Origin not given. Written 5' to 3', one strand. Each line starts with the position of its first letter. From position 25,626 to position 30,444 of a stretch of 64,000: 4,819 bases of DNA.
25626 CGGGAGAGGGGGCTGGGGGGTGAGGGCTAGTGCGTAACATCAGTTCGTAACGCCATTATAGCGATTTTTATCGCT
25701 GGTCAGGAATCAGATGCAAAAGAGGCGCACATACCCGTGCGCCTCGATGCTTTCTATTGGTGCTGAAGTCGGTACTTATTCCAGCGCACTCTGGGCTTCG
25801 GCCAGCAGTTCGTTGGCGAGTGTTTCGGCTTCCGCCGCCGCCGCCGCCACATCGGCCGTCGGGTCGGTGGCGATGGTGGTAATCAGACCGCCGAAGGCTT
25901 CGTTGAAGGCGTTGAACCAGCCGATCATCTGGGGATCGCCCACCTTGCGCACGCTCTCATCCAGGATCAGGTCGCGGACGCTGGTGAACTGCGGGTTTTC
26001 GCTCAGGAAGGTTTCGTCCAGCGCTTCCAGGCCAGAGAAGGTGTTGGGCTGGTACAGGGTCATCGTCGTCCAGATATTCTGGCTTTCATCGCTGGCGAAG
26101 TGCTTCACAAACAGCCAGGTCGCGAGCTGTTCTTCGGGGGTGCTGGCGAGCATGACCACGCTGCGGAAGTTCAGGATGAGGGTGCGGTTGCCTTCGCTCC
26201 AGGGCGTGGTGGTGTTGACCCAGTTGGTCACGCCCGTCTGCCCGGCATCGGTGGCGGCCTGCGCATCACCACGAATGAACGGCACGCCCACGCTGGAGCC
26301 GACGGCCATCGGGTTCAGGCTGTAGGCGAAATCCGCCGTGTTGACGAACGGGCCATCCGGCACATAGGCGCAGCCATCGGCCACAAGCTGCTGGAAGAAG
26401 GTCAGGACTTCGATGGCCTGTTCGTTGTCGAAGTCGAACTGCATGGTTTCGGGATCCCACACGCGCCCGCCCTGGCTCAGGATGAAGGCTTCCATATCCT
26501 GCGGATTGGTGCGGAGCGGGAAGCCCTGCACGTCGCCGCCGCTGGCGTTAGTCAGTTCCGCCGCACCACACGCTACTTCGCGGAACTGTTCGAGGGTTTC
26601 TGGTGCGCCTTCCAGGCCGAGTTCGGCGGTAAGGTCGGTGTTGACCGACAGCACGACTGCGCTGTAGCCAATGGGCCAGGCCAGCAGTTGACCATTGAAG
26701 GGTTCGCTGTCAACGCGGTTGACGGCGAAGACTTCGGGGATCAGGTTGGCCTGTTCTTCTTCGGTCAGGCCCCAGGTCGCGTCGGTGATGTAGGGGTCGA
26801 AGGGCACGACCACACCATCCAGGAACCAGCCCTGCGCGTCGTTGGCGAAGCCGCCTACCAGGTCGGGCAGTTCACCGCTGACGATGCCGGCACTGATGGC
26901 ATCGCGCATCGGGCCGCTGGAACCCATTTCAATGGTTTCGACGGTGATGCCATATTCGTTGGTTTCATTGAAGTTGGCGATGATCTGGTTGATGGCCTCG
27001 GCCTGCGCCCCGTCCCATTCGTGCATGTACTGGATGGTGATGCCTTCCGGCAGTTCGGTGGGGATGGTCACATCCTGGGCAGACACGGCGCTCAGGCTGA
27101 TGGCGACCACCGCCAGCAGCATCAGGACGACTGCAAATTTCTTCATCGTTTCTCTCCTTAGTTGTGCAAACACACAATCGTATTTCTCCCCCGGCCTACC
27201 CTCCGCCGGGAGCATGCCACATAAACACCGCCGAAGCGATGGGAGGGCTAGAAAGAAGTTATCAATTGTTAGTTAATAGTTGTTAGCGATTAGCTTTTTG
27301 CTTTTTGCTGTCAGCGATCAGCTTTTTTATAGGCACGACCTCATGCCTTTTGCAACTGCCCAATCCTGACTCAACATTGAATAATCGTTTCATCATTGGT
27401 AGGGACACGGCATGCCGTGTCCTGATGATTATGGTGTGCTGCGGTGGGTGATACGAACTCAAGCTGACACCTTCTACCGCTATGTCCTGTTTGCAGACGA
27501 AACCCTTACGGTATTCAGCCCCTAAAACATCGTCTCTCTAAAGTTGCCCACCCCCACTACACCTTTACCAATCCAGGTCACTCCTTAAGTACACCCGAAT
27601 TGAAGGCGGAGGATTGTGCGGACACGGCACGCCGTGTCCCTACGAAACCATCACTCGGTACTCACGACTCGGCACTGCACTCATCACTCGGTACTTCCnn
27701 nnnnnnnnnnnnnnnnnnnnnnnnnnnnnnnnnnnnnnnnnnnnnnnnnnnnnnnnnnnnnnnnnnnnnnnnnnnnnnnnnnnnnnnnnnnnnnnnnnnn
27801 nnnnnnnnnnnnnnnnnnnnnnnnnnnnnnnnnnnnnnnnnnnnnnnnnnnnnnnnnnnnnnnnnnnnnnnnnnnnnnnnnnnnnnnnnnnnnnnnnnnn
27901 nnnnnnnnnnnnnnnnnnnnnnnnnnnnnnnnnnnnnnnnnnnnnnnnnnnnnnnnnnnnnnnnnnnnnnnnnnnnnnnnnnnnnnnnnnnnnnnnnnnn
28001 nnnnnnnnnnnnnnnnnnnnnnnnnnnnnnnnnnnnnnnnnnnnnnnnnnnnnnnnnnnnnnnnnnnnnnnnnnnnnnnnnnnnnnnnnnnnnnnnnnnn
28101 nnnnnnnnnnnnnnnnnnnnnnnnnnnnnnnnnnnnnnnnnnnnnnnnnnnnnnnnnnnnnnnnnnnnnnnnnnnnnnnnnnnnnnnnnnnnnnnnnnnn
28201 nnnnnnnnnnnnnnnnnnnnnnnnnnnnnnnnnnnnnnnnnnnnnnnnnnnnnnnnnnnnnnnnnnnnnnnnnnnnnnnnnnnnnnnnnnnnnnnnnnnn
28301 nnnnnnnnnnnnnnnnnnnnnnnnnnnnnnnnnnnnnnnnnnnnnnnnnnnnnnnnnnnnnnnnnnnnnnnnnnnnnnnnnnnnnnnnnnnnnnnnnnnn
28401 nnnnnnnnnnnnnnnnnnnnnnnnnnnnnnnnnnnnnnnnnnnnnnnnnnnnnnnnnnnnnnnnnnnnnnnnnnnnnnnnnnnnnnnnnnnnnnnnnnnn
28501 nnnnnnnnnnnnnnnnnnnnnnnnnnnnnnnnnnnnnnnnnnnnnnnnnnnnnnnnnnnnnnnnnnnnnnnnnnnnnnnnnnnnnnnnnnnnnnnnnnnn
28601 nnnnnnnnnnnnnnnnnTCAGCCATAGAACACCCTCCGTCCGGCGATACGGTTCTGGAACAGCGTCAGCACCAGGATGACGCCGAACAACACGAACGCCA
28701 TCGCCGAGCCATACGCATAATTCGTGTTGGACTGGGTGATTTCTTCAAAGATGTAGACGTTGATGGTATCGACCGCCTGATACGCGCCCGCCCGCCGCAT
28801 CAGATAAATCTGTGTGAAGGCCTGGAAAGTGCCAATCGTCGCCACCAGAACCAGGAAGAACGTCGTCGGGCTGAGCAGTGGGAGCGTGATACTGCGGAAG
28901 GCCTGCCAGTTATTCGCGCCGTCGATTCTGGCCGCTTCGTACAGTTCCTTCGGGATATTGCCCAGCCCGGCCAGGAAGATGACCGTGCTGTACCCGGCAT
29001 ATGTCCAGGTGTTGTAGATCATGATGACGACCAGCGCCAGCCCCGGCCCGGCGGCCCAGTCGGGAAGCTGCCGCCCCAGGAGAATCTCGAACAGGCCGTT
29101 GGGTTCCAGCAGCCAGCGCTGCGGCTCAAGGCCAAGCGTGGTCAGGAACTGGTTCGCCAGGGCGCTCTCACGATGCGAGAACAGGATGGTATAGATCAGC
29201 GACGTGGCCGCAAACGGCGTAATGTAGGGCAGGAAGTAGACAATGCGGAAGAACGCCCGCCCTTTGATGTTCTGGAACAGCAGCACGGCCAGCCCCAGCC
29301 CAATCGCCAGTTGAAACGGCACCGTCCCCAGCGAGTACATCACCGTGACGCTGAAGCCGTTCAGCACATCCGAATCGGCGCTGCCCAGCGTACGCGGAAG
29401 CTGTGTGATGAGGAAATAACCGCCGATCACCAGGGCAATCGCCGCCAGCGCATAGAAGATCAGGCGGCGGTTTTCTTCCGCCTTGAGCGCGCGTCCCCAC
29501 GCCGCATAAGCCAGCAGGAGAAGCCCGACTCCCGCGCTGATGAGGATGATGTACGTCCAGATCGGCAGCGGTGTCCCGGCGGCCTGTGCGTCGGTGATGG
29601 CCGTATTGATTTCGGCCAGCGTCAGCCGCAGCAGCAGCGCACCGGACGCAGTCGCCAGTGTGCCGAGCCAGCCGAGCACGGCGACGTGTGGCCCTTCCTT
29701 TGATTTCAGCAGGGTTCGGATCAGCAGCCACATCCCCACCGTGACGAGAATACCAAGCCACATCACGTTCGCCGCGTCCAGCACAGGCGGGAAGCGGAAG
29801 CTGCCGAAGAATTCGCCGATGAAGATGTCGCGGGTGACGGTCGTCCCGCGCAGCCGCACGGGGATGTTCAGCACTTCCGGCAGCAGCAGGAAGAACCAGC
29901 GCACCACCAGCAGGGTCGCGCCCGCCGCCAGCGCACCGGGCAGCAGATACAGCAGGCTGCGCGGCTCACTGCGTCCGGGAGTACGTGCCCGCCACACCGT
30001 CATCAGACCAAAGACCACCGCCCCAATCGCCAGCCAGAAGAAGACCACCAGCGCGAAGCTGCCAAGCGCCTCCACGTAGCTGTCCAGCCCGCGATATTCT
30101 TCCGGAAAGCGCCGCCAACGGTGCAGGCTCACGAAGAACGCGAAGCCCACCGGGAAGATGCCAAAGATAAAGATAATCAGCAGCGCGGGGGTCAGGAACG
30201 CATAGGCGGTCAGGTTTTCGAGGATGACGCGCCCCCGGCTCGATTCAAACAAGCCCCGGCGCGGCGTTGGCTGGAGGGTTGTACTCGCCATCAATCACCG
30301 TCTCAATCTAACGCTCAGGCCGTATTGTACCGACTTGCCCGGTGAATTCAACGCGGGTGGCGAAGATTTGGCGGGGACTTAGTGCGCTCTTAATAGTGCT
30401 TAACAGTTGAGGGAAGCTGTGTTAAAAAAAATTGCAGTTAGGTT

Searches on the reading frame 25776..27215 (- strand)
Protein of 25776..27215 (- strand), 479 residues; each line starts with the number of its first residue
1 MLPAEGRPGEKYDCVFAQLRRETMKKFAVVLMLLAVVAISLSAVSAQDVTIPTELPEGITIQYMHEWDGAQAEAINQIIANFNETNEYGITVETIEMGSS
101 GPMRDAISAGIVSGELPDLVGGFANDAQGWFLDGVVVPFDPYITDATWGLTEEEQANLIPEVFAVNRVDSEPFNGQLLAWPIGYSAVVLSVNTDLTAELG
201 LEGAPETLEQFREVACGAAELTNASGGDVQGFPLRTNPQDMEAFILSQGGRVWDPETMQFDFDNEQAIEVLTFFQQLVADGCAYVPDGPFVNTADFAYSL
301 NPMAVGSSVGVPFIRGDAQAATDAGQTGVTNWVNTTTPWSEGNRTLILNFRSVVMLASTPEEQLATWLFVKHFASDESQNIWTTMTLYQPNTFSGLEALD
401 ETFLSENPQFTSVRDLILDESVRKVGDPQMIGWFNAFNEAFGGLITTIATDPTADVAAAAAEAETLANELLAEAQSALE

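Call 102: search_protein_families(library=pfam, proteins=[window:25776-27215:-], max_evalue=0.0001)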
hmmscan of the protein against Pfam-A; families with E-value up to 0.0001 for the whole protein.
window:25776-27215:- (479 aa): 2 families
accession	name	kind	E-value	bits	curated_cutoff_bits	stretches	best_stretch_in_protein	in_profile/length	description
PF13416.11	SBP_bac_8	-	2.9e-18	67.1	27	1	77-392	1-262/279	Bacterial extracellular solute-binding protein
PF01547.30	SBP_bac_1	-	2.8e-12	47.7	26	1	72-379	5-306/307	Bacterial extracellular solute-binding protein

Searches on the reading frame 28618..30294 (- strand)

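Call 102: search_protein_families(library=pfam, proteins=[window:28618-30294:-], max_evalue=0.0001)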
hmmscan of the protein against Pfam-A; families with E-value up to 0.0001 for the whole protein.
window:28618-30294:- (558 aa): 1 family
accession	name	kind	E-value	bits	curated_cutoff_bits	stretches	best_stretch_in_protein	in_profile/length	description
PF00528.27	BPD_transp_1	-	2.9e-17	63.4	26.4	1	330-553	3-181/184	Binding-protein-dependent transport system inner membrane component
